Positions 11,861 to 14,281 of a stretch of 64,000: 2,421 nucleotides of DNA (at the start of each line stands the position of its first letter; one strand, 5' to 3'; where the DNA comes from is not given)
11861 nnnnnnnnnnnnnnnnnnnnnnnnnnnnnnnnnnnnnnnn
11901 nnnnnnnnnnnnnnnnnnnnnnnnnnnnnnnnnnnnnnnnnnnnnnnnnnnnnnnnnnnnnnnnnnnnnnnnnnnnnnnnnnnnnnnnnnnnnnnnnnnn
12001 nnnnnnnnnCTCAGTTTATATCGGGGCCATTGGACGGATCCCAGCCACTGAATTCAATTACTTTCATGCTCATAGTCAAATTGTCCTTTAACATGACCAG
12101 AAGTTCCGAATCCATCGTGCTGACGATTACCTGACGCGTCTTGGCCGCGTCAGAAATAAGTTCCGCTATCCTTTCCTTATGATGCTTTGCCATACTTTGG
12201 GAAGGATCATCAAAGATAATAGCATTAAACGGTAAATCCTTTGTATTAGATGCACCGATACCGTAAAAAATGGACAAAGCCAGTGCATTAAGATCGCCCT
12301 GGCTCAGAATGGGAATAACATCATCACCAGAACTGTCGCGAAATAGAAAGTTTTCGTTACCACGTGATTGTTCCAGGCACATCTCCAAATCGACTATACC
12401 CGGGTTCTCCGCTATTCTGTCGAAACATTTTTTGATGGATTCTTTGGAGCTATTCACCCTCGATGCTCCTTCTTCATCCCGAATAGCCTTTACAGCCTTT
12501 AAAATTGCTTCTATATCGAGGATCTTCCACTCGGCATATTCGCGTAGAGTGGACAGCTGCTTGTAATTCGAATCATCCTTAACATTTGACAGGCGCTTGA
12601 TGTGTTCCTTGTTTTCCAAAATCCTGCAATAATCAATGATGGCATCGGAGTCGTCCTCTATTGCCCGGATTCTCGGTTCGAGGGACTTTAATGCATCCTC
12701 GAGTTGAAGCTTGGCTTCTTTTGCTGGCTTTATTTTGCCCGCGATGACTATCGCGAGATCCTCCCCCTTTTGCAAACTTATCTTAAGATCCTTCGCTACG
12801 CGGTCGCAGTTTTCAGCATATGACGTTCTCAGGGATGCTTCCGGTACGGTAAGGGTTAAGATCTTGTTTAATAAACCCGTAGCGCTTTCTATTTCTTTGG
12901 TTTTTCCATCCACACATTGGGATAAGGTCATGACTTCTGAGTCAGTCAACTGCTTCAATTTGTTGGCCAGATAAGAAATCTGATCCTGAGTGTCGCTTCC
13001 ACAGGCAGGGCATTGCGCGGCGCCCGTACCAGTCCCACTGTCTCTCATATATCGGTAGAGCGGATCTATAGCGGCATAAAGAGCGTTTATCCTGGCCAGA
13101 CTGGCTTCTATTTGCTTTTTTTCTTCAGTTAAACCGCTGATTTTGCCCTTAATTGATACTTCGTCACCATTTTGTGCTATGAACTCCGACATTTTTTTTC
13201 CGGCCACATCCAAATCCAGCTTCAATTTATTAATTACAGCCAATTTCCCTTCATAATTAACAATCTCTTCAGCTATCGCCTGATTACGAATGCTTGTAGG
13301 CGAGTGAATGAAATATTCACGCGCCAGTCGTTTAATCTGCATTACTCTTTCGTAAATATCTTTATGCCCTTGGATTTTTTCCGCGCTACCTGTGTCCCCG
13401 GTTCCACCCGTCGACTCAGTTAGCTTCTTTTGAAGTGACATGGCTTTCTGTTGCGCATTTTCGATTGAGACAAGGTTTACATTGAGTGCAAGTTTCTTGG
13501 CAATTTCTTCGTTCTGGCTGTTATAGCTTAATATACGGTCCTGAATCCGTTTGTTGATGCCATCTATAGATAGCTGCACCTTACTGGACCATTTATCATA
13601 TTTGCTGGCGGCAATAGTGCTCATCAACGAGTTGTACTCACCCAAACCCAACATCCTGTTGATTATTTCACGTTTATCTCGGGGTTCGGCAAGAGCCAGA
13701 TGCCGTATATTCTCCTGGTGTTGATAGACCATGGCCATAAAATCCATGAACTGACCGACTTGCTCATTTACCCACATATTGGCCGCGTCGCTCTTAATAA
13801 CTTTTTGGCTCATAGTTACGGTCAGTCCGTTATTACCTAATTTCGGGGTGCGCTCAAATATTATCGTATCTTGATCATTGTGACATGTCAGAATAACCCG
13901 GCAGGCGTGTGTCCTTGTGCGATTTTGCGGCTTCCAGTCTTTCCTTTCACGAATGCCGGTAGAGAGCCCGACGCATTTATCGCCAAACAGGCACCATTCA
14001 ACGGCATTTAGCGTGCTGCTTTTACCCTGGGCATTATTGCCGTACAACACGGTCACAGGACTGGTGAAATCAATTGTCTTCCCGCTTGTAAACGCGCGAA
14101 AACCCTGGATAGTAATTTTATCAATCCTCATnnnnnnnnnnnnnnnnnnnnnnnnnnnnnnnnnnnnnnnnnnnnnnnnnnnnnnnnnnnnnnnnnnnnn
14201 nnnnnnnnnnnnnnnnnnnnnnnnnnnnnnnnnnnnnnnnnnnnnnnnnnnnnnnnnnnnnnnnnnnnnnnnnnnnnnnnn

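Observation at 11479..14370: Three-gene operon around a compact Rad50/SbcC-like zinc-hook ATPase: candidate undescribed defence system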

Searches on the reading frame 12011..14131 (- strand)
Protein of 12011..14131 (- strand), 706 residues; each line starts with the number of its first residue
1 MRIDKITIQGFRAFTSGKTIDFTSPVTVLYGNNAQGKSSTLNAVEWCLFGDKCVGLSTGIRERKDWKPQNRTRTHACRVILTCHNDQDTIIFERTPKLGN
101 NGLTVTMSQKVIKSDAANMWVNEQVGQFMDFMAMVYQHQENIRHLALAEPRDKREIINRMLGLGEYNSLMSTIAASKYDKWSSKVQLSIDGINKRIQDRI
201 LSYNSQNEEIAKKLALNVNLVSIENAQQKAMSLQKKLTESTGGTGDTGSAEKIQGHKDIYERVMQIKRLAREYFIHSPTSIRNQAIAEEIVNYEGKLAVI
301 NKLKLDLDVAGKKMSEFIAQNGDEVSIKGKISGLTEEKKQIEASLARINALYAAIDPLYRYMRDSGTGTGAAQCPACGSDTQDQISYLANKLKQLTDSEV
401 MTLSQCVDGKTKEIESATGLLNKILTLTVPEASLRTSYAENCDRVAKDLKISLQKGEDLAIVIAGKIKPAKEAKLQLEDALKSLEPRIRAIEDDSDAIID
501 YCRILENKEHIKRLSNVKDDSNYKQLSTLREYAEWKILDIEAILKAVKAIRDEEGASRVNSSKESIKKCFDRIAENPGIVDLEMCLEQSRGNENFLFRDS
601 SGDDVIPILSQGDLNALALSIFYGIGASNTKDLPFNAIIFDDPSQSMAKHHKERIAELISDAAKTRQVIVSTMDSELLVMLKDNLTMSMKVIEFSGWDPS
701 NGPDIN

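Call 3: search_protein_families(library=pfam, proteins=[window:12011-14131:-], max_evalue=1)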
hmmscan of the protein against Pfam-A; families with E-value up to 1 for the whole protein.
window:12011-14131:- (706 aa): 13 families
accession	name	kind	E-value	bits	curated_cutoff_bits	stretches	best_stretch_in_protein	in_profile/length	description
PF02463.25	SMC_N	-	2.3e-17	63.6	40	1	3-689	2-213/220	RecF/RecN/SMC N terminal domain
PF13476.12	AAA_23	-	6.8e-17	63.2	27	1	5-237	1-193/201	AAA domain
PF13175.12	AAA_15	-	1.6e-05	25.1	32.1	1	1-302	1-231/374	AAA ATPase domain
PF13514.12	AAA_27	-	3.6e-05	23.9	22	1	1-50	1-52/206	AAA domain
PF13304.12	AAA_21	-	0.0011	19.5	27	1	26-48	1-23/304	AAA domain, putative AbiEii toxin, Type IV TA system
PF21554.2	CCC_C_2nd_pro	-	0.0081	16.6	27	1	446-516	14-84/132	Prokaryotic cation-chloride cotransporter, C-terminal domain, 2nd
PF11398.14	DUF2813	-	0.01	15.7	21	1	1-49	1-47/372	Protein of unknown function (DUF2813)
PF20713.2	DUF6826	-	0.012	16.3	26.6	1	103-140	53-89/91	Domain of unknown function (DUF6826)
PF03193.22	RsgA_GTPase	-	0.029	14.6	30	0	146-215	31-101/174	RsgA GTPase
PF13555.12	AAA_29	-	0.071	13.3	27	1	14-52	12-50/61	P-loop containing region of AAA domain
PF02346.21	Vac_Fusion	-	0.18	11.9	24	1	481-516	2-35/56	Chordopoxvirus multifunctional envelope protein A27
PF23067.1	MG280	-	0.32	10.9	27.4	1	172-241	62-127/259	Uncharacterised protein MG280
PF00261.25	Tropomyosin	-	0.97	9.2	38.6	1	450-553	12-115/242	Tropomyosin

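Call 4: search_protein_families(library=padloc, proteins=[window:12011-14131:-], max_evalue=1)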
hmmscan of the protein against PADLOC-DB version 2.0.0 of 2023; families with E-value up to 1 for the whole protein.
window:12011-14131:- (706 aa): 75 families (the best 25 are shown)
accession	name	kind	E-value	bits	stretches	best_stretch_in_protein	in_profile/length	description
PDLC03859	LmuB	-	2.2e-36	124.2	1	1-677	3-590/611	-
PDLC03865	LmuB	-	5.2e-23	79.2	2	166-694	522-997/1007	-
PDLC04135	mad3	-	9.1e-15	53.1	1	2-678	1-327/374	mads_3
PDLC04891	PDC-S06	-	9.8e-12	42.1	2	372-686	380-697/858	-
PDLC02747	PbeC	-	2e-11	41.5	2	2-90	2-93/632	PbeC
PDLC02732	PbeC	-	7.1e-11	39.4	2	1-96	1-104/625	PbeC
PDLC00267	PtuA1|PtuA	-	1.2e-09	35.8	1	1-48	1-47/438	AAA ATPase domain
PDLC00278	PtuA1|PtuA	-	2.1e-09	35.2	1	1-48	1-47/436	AAA ATPase domain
PDLC03861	LmuB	-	2.6e-09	33.6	2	2-48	209-255/1213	-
PDLC02714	PbeC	-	5.5e-09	33.4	1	1-51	1-55/651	PbeC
PDLC00271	PtuA1|PtuA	-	9.5e-09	33.3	1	1-48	1-47/421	AAA ATPase domain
PDLC02741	PbeC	-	9.6e-09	32.3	2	1-97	1-101/644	PbeC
PDLC02726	PbeC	-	3e-08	30.6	2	2-175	2-183/637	PbeC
PDLC00090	GajA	-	4.3e-08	30.3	1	1-51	1-50/659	AAA ATPase domain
PDLC00310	PtuA1|PtuA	-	4.6e-08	30.6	1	1-48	1-47/443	AAA ATPase domain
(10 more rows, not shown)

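Call 5: search_protein_families(library=ncbifam, proteins=[window:12011-14131:-], max_evalue=1)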
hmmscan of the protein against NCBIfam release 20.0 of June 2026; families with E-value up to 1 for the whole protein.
window:12011-14131:- (706 aa): 13 families
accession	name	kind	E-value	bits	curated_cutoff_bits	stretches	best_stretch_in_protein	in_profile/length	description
NF053563.1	Rkd4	equivalog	5.1e-18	64.6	860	3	1-235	1-216/747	arcadin-4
NF045487.1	ASRP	equivalog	9.1e-10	37.8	300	1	18-536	8-468/593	archaea-specific SMC-related protein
TIGR00611.2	recf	equivalog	1.2e-08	34.5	172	1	3-51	1-48/339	DNA replication/repair protein RecF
NF041035.1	Rad50_Halo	equivalog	2.1e-07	29.8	1000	1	1-165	1-163/883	DNA double-strand break repair ATPase Rad50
NF041760.1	PtuA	equivalog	1.4e-05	24.2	500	1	2-46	51-94/524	retron Ec78 anti-phage system effector ATPase PtuA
NF002572.0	PRK02224.1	equivalog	2e-05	23.1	1087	1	1-222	1-212/888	DNA double-strand break repair ATPase Rad50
NF010680.0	PRK14079.1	equivalog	0.00015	20.9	386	1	1-60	1-60/349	recombination protein F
TIGR02168.1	SMC_prok_B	equivalog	0.00028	18.8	567.35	1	2-48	1-47/1181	chromosome segregation protein SMC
TIGR02169.1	SMC_prok_A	equivalog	0.00068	17.4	729.4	1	3-166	2-169/1165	chromosome segregation protein SMC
NF001647.0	PRK00420.1-4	equivalog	0.011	15.9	108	0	207-273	60-118/130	hypothetical protein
TIGR03411.1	urea_trans_UrtD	equivalog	0.017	14.8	304.1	1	638-687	165-214/242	urea ABC transporter ATP-binding protein UrtD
NF040873.1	AztA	equivalog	0.049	13.2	220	0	638-682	141-185/191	zinc ABC transporter ATP-binding protein AztA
NF045984.1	StressProtLiaH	equivalog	0.13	12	380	1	472-551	112-188/225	stress responsive protein LiaH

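Call 7: find_homologous_proteins(query=window:12011-14131:-)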
Query window:12011-14131:- (706 aa): 90 proteins with E <= 0.001 among 8000 candidates.
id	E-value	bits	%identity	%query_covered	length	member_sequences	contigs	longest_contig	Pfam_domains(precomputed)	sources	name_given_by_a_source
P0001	0.0e+0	1402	89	100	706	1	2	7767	PF13514.13,PF13175.13,PF13476.13,PF02463.26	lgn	-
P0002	0.0e+0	1338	85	100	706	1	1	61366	PF13514.13,PF13175.13,PF13476.13,PF02463.26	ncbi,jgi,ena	-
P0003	1.6e-162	560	41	100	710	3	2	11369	PF13514.13,PF13175.13,PF13476.13,PF02463.26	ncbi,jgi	-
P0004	5.6e-159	549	40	100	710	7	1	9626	PF13514.13,PF13175.13,PF13476.13,PF02463.26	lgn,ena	-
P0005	2.2e-154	534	39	100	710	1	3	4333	PF13514.13,PF13175.13,PF13476.13,PF02463.26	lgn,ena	-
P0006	1.4e-143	498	39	99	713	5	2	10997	PF13175.13,PF13476.13,PF02463.26,PF13304.13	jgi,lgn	-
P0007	1.0e-82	297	29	99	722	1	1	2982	PF13476.13,PF02463.26,PF13166.13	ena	-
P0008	1.1e-82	297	28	99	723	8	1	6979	PF13476.13,PF02463.26,PF13166.13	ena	-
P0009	3.0e-82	295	29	100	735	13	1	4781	PF13476.13,PF02463.26,PF28019.1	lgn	-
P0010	7.5e-82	294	29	99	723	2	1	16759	PF13175.13,PF13476.13,PF02463.26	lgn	-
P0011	9.0e-80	287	29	100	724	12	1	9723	PF13476.13,PF02463.26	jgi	-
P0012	2.0e-79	286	28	100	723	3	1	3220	PF13175.13,PF13476.13,PF02463.26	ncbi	-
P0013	2.8e-79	285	28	100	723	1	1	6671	PF13175.13,PF13476.13,PF02463.26,PF13166.13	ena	-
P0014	4.0e-78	282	26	100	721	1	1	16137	PF13175.13,PF13476.13,PF02463.26,PF13166.13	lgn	-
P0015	3.8e-77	278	30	100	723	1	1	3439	PF13175.13,PF13476.13,PF02463.26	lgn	-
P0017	6.0e-77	278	27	99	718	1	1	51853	PF13476.13,PF02463.26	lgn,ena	-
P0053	3.3e-70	255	28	99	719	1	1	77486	PF13175.13,PF13476.13,PF02463.26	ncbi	ncbi:MAG: SMC family ATPase [Dehalococcoidia bacterium]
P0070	2.2e-66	243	26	100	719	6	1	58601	PF13476.13,PF02463.26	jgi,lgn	-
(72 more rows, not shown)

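Call 9: find_encoding_contigs(protein=P0003, flank=6000, max_places=3)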
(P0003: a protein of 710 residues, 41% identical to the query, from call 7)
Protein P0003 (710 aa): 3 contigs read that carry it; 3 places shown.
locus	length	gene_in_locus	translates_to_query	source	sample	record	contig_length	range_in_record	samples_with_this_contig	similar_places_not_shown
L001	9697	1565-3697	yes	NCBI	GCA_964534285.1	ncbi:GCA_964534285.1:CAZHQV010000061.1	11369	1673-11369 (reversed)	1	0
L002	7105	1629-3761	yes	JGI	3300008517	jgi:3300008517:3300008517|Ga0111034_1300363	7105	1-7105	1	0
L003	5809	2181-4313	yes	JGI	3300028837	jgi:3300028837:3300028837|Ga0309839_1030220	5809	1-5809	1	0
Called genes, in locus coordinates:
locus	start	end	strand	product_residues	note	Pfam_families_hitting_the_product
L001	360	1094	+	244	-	PF00929:RNase_T, PF20600:ExoX-like_C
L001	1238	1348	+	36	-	-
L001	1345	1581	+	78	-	-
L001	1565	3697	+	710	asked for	PF02463:SMC_N, PF13175:AAA_15, PF13476:AAA_23, PF13514:AAA_27 (faint)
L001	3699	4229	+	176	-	-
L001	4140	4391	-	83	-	-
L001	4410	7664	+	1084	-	PF13361:UvrD_C (faint), PF12705:PDDEXK_1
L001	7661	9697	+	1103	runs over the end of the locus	PF00580:UvrD-helicase, PF13245:AAA_19, PF13361:UvrD_C, PF13538:UvrD_C_2 (faint), PF12705:PDDEXK_1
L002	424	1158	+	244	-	PF00929:RNase_T, PF20600:ExoX-like_C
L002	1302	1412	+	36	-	-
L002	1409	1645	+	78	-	-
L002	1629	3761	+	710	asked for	PF02463:SMC_N, PF13175:AAA_15, PF13476:AAA_23, PF13514:AAA_27 (faint)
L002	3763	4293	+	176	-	-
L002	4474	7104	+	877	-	?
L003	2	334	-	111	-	?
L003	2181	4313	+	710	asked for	PF02463:SMC_N, PF13175:AAA_15, PF13476:AAA_23, PF13514:AAA_27 (faint)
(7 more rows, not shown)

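Call 10: find_encoding_contigs(protein=P0006, flank=6000, max_places=3)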
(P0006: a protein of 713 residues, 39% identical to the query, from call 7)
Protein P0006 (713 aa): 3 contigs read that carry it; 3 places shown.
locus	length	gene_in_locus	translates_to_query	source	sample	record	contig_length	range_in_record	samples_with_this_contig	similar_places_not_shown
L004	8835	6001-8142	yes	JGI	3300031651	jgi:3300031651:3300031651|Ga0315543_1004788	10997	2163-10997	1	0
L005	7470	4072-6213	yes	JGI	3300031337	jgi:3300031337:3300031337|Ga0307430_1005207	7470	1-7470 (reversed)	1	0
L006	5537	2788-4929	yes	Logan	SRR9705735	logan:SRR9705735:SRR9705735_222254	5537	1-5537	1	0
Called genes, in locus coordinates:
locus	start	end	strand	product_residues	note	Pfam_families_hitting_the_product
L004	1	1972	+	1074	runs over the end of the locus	PF13361:UvrD_C (faint), PF12705:PDDEXK_1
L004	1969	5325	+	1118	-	PF00580:UvrD-helicase, PF13245:AAA_19, PF13361:UvrD_C, PF13538:UvrD_C_2 (faint), PF12705:PDDEXK_1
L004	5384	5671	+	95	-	-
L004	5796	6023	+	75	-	-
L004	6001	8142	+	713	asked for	PF02463:SMC_N, PF13175:AAA_15 (faint), PF13476:AAA_23, PF13304:AAA_21 (faint)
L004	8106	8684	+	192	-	-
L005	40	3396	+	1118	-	PF00580:UvrD-helicase, PF13245:AAA_19, PF13361:UvrD_C, PF13538:UvrD_C_2 (faint), PF12705:PDDEXK_1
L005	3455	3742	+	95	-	-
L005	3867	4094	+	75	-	-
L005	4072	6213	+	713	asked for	PF02463:SMC_N, PF13175:AAA_15 (faint), PF13476:AAA_23, PF13304:AAA_21 (faint)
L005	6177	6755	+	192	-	-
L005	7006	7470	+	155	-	?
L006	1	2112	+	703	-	?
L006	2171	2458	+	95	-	-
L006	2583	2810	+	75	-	-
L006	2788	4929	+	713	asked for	PF02463:SMC_N, PF13175:AAA_15 (faint), PF13476:AAA_23, PF13304:AAA_21 (faint)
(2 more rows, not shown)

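Call 11: find_encoding_contigs(protein=P0053, flank=6000, max_places=2)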
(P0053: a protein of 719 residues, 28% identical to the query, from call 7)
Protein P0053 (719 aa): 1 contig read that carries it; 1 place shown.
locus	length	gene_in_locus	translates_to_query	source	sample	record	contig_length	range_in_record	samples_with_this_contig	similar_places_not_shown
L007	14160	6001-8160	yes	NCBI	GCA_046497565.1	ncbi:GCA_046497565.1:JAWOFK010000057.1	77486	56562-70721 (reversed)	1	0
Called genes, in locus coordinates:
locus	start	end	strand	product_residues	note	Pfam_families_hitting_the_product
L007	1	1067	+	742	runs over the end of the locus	PF03442:CBM_X2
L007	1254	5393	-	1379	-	PF01869:BcrAD_BadFG, PF22521:HypF_C_2 (faint), PF01869:BcrAD_BadFG, PF09989:DUF2229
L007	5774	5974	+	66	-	-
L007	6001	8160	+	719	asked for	PF13175:AAA_15, PF13476:AAA_23, PF02463:SMC_N (weak)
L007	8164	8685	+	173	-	-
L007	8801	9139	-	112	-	-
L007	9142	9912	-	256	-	PF27126:NmeDI_C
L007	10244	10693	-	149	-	PF03479:PCC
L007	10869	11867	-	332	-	PF06144:DNA_pol3_delta (weak), PF21694:DNA_pol3_delta_C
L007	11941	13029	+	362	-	PF01926:MMR_HSR1, PF02421:FeoB_N (weak), PF06071:YchF-GTPase_C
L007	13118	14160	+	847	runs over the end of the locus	PF01074:Glyco_hydro_38N, PF09261:Alpha-mann_mid, PF07748:Glyco_hydro_38C, PF17677:Glyco_hydro38C2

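Call 14: find_related_loci(query=A1, collection=genome_contigs, flank=8000)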
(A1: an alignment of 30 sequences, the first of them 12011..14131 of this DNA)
Query A1 (706 aa) in genome_contigs; peptide patterns used: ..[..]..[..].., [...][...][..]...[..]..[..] (x = any residue, [..] = any of these).
129 stretches matched a pattern; 93 encode a relative of the query (tblastn E <= 1e-3); the best 80 are kept; 76 distinct loci.
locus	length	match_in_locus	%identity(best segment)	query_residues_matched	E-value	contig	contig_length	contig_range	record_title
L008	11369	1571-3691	41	1-705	2e-165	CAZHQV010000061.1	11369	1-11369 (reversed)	MAG TPA_asm: uncultured Dehalococcoidales bacterium isolate SRP068000_co4_61 genome assembly, contig: NODE_8413_length_1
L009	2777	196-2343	29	5-705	2e-87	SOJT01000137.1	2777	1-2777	MAG: Candidatus Aerophobetes bacterium isolate E44_bin3 NODE_30418_length_2777_cov_25.151727, whole genome shotgun seque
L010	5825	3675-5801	27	1-706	1e-83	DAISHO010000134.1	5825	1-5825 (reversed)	MAG TPA_asm: Thermodesulfovibrionales bacterium isolate CTOTU1358 NODE_1098_length_5825_cov_4.207106, whole genome shotg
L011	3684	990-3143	29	3-705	7e-83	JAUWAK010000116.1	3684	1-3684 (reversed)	MAG: Candidatus Aerophobetes bacterium isolate CSMAG_1292 CSMAG_1292_k141_481588_length_3684_cov_12.9308, whole genome s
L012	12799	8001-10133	29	5-706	7e-79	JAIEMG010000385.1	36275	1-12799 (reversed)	MAG: Gemmataceae bacterium isolate co.spades.CONCOCT.2.5kb_030 c_000000000055, whole genome shotgun sequence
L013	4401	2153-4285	27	3-705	3e-79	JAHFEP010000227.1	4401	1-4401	MAG: Nitrospirae bacterium isolate nzgw271 NODE_53608_length_4402_cov_2.259285, whole genome shotgun sequence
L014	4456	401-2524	27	6-702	2e-78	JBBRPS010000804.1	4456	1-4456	MAG: Gemmatales bacterium isolate metawrap_la1_100 W_la1_100_k141_83664L_4456_cov_9.9435, whole genome shotgun sequence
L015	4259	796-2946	29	1-705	8e-77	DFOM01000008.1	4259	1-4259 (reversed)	MAG TPA_asm: Cloacimonetes bacterium UBA3541 UBA3541_contig_927, whole genome shotgun sequence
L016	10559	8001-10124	26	6-702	6e-76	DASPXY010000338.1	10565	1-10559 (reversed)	MAG TPA_asm: Gemmataceae bacterium isolate SMAG_U11579 k141_25056, whole genome shotgun sequence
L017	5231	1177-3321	27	5-705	1e-75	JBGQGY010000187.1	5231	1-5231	MAG: bacterium isolate OBJ2_061818_090_16 k141_479552_length_5231_cov_18.2271, whole genome shotgun sequence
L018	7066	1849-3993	27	6-705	5e-75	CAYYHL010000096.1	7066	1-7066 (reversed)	MAG TPA_asm: uncultured Clostridia bacterium isolate SRP239594_co1_38 genome assembly, contig: NODE_6807_length_7066_cov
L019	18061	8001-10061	27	1-705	5e-74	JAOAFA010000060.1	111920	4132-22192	MAG: Deltaproteobacteria bacterium isolate SKW273 k141_893377, whole genome shotgun sequence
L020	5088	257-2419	27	1-706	3e-74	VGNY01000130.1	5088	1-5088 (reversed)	MAG: Chloroflexi bacterium isolate M_DeepCast_200m_mx_194 M_DeepCast_200m_mx_194_Ga0194113_10035636, whole genome shotgu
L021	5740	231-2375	26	5-705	2e-73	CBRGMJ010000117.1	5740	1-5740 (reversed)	MAG TPA_asm: uncultured bacterium isolate SRR11839388_concoct_9 genome assembly, contig: ERZ27397410.30197, whole genome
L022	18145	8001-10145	27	5-706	2e-72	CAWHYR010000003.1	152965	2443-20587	MAG: uncultured Actinomycetes bacterium isolate MFD04434.bin.2.117 genome assembly, contig: contig_12783, whole genome s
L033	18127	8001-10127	26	6-702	2e-64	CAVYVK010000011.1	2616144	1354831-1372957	MAG: uncultured Planctomycetaceae bacterium isolate MFD03399.bin.2.103 genome assembly, contig: contig_4951, whole genom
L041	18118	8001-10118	25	6-705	1e-51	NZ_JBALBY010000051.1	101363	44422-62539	MAG: Nostoc sp. isolate P10160 bin 1 NODE_28_length_101363_cov_57.050984, whole genome shotgun sequence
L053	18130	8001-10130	23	2-705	2e-40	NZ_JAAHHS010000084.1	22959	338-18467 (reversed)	MAG: Moorena sp. SIO3H5 3H5_NODE_84, whole genome shotgun sequence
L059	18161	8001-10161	26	1-705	6e-38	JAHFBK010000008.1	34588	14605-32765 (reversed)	MAG: Candidatus Dadabacteria bacterium isolate nzgw197 NODE_359_length_34589_cov_21.551932, whole genome shotgun sequenc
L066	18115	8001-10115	36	3-705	5e-30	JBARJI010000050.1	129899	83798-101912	MAG: Candidatus Acidiferrum sp. isolate MFD06650_ilm_asm_bin17 k127_61356, whole genome shotgun sequence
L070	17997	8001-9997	32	1-705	2e-26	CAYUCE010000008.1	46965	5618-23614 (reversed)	MAG TPA_asm: uncultured Thermotogae bacterium isolate SRP141376_co1_356 genome assembly, contig: NODE_1877_length_46965_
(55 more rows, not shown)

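Call 25: search_solved_structures(query=A1, max_evalue=0.001)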
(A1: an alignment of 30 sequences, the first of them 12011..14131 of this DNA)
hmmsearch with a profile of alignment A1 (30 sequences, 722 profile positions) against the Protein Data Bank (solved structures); distinct sequences matched with E-value up to 0.001: 31.
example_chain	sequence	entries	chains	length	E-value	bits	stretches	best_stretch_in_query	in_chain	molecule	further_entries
3aux_A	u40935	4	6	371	4e-23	84.8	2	2-223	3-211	DNA double-strand break repair rad50 ATPase | DNA double-strand break repair Rad50 ATPase,DNA double-strand break repair Rad50 ATPase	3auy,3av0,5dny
5f3w_B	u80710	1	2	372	5.4e-22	81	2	2-222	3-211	DNA double-strand break repair Rad50 ATPase,DNA double-strand break repair Rad50 ATPase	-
3qf7_A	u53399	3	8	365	5.8e-21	77.6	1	2-168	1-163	Rad50 | Probable DNA double-strand break repair Rad50 ATPase,Probable DNA double-strand break repa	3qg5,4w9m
3tho_A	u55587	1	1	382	2.9e-20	75.3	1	2-168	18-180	Probable DNA double-strand break repair Rad50 ATPase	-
4nck_A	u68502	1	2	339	5e-14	54.7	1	500-697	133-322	DNA double-strand break repair Rad50 ATPase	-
3qkt_A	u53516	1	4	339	5e-14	54.7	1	500-697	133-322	DNA double-strand break repair rad50 ATPase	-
4nci_A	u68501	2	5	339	5.7e-14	54.5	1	500-697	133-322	DNA double-strand break repair Rad50 ATPase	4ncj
3qku_A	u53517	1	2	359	8.7e-14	53.9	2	492-697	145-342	DNA double-strand break repair rad50 ATPase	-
4nch_A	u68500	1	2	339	6.1e-13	51.1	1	500-697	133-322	DNA double-strand break repair Rad50 ATPase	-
1e69_A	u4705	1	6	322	1.7e-08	36.4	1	2-103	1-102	CHROMOSOME SEGREGATION SMC PROTEIN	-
3qkr_B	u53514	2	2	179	1.2e-07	33.6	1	527-697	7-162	DNA double-strand break repair rad50 ATPase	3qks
1ii8_B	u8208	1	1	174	2.3e-07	32.7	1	532-697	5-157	Rad50 ABC-ATPase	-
1ii8_A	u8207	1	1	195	4.1e-06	28.6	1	2-183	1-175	Rad50 ABC-ATPase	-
3qkr_A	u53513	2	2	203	4.4e-06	28.4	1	2-183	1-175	DNA double-strand break repair rad50 ATPase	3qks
1f2t_B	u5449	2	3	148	2.2e-05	26.1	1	615-698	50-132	RAD50 ABC-ATPASE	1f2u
6zff_A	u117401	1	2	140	0.00013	23.6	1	325-444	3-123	DNA double-strand break repair Rad50 ATPase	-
1l8d_A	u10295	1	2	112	0.0004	22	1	343-437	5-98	DNA double-strand break repair rad50 ATPase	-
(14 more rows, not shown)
